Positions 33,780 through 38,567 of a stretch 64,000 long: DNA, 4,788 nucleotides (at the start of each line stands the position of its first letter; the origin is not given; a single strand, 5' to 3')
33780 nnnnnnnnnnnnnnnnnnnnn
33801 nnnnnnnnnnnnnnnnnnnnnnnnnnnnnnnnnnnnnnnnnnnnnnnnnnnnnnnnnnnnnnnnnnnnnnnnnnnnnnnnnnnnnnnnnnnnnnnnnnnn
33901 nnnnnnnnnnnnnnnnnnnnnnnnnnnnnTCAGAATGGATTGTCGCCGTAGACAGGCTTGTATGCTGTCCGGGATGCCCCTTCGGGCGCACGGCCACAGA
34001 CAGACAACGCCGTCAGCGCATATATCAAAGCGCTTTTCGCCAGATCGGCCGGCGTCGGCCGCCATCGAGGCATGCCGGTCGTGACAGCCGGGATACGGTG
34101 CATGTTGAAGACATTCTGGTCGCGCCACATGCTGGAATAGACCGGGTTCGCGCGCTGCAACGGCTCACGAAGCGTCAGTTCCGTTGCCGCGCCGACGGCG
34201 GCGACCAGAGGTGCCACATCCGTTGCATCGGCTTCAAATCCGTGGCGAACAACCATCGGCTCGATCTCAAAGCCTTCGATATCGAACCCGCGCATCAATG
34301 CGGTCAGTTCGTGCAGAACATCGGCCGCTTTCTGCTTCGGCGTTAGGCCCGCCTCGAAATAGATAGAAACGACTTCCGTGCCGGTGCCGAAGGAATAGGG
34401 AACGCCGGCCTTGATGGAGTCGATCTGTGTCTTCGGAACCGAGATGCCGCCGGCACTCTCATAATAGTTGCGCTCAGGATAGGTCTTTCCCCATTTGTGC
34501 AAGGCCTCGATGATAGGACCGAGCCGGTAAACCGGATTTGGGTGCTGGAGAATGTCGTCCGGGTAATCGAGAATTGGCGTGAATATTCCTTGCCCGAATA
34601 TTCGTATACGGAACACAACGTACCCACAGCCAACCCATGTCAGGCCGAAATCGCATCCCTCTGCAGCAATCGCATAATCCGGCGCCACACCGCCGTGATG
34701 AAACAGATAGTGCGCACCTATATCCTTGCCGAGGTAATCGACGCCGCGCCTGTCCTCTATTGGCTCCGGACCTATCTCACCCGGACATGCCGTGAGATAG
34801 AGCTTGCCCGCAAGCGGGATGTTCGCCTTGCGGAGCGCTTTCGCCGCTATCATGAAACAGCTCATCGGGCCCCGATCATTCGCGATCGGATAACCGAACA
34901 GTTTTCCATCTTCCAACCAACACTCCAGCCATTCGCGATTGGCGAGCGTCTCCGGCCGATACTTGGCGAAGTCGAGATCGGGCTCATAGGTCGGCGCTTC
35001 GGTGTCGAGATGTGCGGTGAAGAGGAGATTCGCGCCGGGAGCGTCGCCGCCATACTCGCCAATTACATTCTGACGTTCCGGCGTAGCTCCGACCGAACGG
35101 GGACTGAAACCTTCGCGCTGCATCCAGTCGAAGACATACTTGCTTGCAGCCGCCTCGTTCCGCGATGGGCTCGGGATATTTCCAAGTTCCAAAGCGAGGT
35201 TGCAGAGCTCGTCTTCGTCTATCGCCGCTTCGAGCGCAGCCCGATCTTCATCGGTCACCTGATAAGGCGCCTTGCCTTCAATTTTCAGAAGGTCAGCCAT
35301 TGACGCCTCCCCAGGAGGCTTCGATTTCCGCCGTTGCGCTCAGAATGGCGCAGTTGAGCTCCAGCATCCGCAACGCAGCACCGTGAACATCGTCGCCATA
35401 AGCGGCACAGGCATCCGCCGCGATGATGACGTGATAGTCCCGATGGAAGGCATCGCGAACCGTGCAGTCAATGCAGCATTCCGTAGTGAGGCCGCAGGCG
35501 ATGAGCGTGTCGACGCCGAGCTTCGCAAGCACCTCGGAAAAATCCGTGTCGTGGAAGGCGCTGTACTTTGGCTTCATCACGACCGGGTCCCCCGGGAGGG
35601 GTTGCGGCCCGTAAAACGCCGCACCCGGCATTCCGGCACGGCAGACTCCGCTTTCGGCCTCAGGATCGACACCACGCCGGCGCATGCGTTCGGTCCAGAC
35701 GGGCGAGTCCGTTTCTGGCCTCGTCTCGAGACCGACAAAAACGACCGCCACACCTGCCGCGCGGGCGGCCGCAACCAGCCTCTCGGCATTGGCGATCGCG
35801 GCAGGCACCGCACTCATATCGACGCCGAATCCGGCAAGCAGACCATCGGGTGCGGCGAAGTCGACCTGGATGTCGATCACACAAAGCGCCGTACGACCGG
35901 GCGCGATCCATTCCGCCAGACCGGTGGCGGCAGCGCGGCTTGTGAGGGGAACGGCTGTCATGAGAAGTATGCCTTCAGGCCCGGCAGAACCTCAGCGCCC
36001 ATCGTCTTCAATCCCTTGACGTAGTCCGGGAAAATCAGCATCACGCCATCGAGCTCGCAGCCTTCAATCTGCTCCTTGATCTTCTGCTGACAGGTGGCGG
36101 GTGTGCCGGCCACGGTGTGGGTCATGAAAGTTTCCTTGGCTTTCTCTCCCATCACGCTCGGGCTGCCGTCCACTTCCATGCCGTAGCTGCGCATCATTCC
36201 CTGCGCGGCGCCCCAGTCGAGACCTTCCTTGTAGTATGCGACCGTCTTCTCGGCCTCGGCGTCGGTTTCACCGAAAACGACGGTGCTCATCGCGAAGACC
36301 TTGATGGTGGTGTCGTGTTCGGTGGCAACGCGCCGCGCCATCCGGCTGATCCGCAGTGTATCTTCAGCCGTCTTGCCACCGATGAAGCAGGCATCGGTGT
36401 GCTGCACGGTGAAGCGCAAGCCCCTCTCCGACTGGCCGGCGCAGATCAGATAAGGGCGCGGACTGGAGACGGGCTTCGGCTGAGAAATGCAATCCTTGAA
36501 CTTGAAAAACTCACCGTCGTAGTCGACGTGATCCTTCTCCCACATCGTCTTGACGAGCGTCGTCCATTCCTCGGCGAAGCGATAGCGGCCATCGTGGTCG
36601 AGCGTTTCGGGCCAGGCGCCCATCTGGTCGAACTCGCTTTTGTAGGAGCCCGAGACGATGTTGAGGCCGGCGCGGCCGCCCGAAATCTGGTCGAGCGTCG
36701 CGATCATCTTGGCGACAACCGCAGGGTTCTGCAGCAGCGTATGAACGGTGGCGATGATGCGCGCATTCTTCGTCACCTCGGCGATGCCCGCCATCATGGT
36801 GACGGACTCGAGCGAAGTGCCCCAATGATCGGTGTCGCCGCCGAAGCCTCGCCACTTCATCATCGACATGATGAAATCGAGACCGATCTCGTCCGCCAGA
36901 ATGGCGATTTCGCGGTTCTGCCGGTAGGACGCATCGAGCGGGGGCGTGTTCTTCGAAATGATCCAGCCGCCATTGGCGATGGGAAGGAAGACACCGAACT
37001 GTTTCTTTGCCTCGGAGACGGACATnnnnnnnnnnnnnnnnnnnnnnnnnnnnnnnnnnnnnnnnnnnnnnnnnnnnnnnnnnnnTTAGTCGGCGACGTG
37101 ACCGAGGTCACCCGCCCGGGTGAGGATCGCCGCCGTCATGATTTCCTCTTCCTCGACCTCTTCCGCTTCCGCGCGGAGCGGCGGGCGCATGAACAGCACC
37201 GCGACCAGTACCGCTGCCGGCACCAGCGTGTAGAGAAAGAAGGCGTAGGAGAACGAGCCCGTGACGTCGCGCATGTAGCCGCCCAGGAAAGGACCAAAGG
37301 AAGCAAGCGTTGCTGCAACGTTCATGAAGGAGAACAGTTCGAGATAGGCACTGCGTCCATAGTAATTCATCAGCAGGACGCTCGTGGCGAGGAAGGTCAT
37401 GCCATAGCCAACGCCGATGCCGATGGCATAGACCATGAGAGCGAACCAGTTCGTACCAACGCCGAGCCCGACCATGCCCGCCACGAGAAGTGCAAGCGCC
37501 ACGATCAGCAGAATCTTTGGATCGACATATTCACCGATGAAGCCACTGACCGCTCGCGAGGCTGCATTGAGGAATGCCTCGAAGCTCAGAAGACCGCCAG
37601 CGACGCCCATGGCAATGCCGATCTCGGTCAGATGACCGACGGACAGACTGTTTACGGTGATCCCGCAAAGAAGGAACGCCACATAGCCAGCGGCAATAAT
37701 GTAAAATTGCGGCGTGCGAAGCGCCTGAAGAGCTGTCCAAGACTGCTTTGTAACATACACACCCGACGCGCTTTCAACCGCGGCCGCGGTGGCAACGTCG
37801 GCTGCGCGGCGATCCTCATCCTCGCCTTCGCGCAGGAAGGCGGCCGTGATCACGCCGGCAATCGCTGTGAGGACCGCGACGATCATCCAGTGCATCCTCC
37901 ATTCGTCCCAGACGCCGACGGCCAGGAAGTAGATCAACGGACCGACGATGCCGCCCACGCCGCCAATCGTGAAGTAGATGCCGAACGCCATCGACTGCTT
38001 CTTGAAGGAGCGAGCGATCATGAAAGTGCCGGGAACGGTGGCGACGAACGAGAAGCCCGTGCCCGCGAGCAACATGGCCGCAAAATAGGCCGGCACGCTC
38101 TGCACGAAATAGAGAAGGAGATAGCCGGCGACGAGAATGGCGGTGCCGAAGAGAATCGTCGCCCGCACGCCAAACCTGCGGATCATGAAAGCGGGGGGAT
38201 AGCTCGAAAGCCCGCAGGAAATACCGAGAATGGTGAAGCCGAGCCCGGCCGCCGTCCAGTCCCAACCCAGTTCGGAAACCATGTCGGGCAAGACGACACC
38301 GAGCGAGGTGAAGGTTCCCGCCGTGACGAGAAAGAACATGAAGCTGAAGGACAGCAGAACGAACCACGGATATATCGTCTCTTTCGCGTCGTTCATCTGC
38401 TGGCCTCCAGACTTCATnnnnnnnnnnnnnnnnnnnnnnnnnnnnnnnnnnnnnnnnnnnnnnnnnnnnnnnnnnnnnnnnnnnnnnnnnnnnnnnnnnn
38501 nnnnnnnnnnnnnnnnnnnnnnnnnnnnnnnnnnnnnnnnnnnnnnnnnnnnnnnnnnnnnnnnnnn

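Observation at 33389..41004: Non-canonical Rut-like operon with dedicated outer- and inner-membrane uptake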

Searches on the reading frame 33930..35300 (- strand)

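Call 3: search_protein_families(library=pfam, proteins=[window:33930-35300:-])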
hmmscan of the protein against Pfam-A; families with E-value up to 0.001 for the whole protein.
window:33930-35300:- (456 aa): 0 families

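Call 4: search_protein_families(library=ncbifam, proteins=[window:33930-35300:-])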
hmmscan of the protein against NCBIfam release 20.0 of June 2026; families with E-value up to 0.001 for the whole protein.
window:33930-35300:- (456 aa): 6 families
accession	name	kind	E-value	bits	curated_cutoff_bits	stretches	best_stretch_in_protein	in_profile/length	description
TIGR01910.1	DapE-ArgE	subfamily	4.3e-08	32.7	217.6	1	38-406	6-345/373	ArgE/DapE family deacylase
NF009555.0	PRK13004.1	equivalog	4.3e-06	25.8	321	1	29-279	14-229/399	YgeY family selenium metabolism-linked hydrolase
NF006370.0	PRK08596.1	equivalog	5.4e-05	21.9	412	1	41-175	31-156/425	acetylornithine deacetylase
NF003367.0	PRK04443.1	equivalog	9.8e-05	21.8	363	1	30-165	7-115/349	[LysW]-lysine hydrolase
TIGR01902.1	dapE-lys-deAc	subfamily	0.00021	20.7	163.1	0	37-102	4-63/340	N-acetyl-ornithine/N-acetyl-lysine deacetylase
NF006365.0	PRK08588.1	subfamily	0.00036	20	289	1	29-175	6-139/383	succinyl-diaminopimelate desuccinylase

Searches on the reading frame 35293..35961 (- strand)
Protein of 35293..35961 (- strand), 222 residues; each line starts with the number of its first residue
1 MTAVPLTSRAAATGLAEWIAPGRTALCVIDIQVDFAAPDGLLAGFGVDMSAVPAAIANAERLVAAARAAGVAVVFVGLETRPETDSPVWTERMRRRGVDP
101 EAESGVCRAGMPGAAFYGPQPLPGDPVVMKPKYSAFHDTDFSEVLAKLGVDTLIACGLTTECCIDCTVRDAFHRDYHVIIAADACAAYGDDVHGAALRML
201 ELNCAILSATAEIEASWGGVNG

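Call 3: search_protein_families(library=pfam, proteins=[window:35293-35961:-])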
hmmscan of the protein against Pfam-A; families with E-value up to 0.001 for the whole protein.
window:35293-35961:- (222 aa): 1 family
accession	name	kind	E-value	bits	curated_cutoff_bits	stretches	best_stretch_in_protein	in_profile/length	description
PF00857.26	Isochorismatase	-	6e-45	153.9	27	1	24-211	1-174/175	Isochorismatase domain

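Call 4: search_protein_families(library=ncbifam, proteins=[window:35293-35961:-])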
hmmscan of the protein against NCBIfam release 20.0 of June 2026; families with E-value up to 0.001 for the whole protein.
window:35293-35961:- (222 aa): 5 families
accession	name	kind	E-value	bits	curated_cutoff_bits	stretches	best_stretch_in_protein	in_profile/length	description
NF050097.1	BiurAmidohydBiuH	equivalog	2.9e-31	108.7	370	1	19-213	14-214/221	biuret amidohydrolase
TIGR03614.1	RutB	equivalog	5.9e-26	91.5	377.95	2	120-213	121-215/226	pyrimidine utilization protein B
NF008517.0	PRK11440.1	equivalog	2.1e-15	57.1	195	1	22-204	7-175/188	hydrolase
NF008623.0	PRK11609.1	equivalog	3.7e-08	33.4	174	1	133-209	120-204/213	bifunctional nicotinamidase/pyrazinamidase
NF041461.1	C_hydro_YcaC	equivalog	1.5e-06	27.9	310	1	126-203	77-156/201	isochorismate family cysteine hydrolase YcaC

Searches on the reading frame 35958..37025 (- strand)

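Call 3: search_protein_families(library=pfam, proteins=[window:35958-37025:-])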
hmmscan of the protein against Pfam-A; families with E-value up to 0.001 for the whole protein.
window:35958-37025:- (355 aa): 1 family
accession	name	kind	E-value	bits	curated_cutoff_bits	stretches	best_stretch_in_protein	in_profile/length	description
PF00296.26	Bac_luciferase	-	3.2e-54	184.9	27.9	1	9-318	2-306/314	Luciferase-like monooxygenase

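Call 4: search_protein_families(library=ncbifam, proteins=[window:35958-37025:-])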
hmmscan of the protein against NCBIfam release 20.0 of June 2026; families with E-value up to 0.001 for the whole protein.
window:35958-37025:- (355 aa): 24 families
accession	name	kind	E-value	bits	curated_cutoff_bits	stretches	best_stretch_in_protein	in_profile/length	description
TIGR03612.1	RutA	equivalog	1.6e-76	258.1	498.3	1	9-351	2-350/355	pyrimidine utilization protein A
TIGR04021.1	LLM_DMSO2_sfnG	equivalog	6.3e-50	170.5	382.95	1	9-350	2-345/350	dimethylsulfone monooxygenase SfnG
TIGR03860.1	FMN_nitrolo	subfamily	1.2e-40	139.7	279.7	2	69-163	68-161/422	NtaA/DmoA family FMN-dependent monooxygenase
TIGR03619.1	F420_Rv2161c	subfamily_domain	4.3e-31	108.4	166.9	1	65-271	37-242/247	TIGR03619 family F420-dependent LLM class oxidoreductase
TIGR03560.1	F420_Rv1855c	subfamily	1.5e-26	93.6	231.4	1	33-239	11-217/227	TIGR03560 family F420-dependent LLM class oxidoreductase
TIGR03565.1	alk_sulf_monoox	equivalog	1.4e-25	90.1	518.2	1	69-260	49-238/346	FMNH2-dependent alkanesulfonate monooxygenase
NF001939.1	PRK00719.1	subfamily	1.6e-24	86.4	510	1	60-260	40-238/373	alkanesulfonate monooxygenase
TIGR03621.1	F420_MSMEG_2516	subfamily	3.2e-16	59.3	213.15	1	65-232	34-193/295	TIGR03621 family F420-dependent LLM class oxidoreductase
TIGR03571.1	lucif_BA3436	subfamily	4.2e-14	52.5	303.9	1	67-250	62-239/304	TIGR03571 family LLM class oxidoreductase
TIGR03856.1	F420_MSMEG_2906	subfamily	1.7e-13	50.7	243.7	1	30-137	11-117/249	LLM class F420-dependent oxidoreductase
NF002619.0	PRK02271.1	equivalog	1.7e-13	50.6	276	1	73-294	41-258/329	5,10-methylenetetrahydromethanopterin reductase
TIGR03555.1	F420_mer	equivalog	3.1e-12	46.5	348.7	1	65-288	32-251/325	5,10-methylenetetrahydromethanopterin reductase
TIGR03554.1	F420_G6P_DH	equivalog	9.7e-12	44.5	420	1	35-184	16-163/331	glucose-6-phosphate dehydrogenase (coenzyme-F420)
TIGR03858.1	LLM_2I7G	subfamily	2.8e-10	39.7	462.25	1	38-331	29-310/337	Atu2307/SP_0267 family LLM class monooxygenase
TIGR03557.1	F420_G6P_family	subfamily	1.7e-09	37.3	210.4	1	41-212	19-184/316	TIGR03557 family F420-dependent LLM class oxidoreductase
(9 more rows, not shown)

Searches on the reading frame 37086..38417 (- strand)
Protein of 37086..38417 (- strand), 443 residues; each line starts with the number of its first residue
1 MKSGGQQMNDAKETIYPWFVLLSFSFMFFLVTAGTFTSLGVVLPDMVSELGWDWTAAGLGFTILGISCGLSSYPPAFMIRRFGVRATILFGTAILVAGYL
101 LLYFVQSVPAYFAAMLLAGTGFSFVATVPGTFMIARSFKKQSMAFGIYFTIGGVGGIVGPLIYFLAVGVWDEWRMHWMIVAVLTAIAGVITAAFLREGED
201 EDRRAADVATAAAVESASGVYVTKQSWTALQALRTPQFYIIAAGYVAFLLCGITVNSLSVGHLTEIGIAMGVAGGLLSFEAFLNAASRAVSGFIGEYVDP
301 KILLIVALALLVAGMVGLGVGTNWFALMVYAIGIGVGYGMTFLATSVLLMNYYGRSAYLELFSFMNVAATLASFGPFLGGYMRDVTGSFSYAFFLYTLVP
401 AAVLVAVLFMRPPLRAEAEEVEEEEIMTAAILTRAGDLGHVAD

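Call 3: search_protein_families(library=pfam, proteins=[window:37086-38417:-])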
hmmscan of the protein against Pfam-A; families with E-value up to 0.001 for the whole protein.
window:37086-38417:- (443 aa): 1 family
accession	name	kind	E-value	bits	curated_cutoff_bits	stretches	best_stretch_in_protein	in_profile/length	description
PF07690.21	MFS_1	-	2.1e-31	109.6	33.4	2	26-253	3-220/347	Major Facilitator Superfamily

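Call 4: search_protein_families(library=ncbifam, proteins=[window:37086-38417:-])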
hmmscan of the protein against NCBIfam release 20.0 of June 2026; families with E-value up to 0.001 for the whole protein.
window:37086-38417:- (443 aa): 11 families
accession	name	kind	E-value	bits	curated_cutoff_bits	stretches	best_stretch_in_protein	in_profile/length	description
NF049980.1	SfMCT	equivalog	2.2e-21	76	320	1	25-396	7-375/378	L-lactate MFS transporter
TIGR00893.1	2A0114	subfamily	7.5e-14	51.5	395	1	43-409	17-397/399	D-galactonate transporter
TIGR00896.1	CynX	subfamily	2.5e-12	46.5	406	1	35-390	15-353/355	CynX/NimT family MFS transporter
TIGR00890.1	2A0111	subfamily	3.7e-12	45.9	374.85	1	18-393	3-364/377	oxalate/formate antiport family MFS transporter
NF007256.0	PRK09705.1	subfamily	6.7e-09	35.2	312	1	35-412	24-382/393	cyanate transporter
TIGR00880.1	2_A_01_02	superfamily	1.8e-08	34.6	131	2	75-197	18-140/141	multidrug resistance protein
TIGR04259.1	oxa_formateAnti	equivalog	5.7e-08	32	335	1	22-416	5-398/405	oxalate/formate MFS antiporter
NF038246.1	bile_salt_MFS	equivalog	3.1e-07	29.6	400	1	46-396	32-389/408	conjugated bile salt MFS transporter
NF002982.0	PRK03699.1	equivalog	8.5e-07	28.4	221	1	21-192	9-181/395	MFS transporter TsgA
TIGR00881.1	2A0104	subfamily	3.8e-06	26.2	407.75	0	39-200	14-176/379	phosphoglycerate transporter protein PgtP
NF012174.0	tet_MFS_A_B_C_D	equivalog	5.3e-05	22.2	475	1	37-187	227-378/382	Tet(A)/Tet(B)/Tet(C) family tetracycline efflux MFS transporter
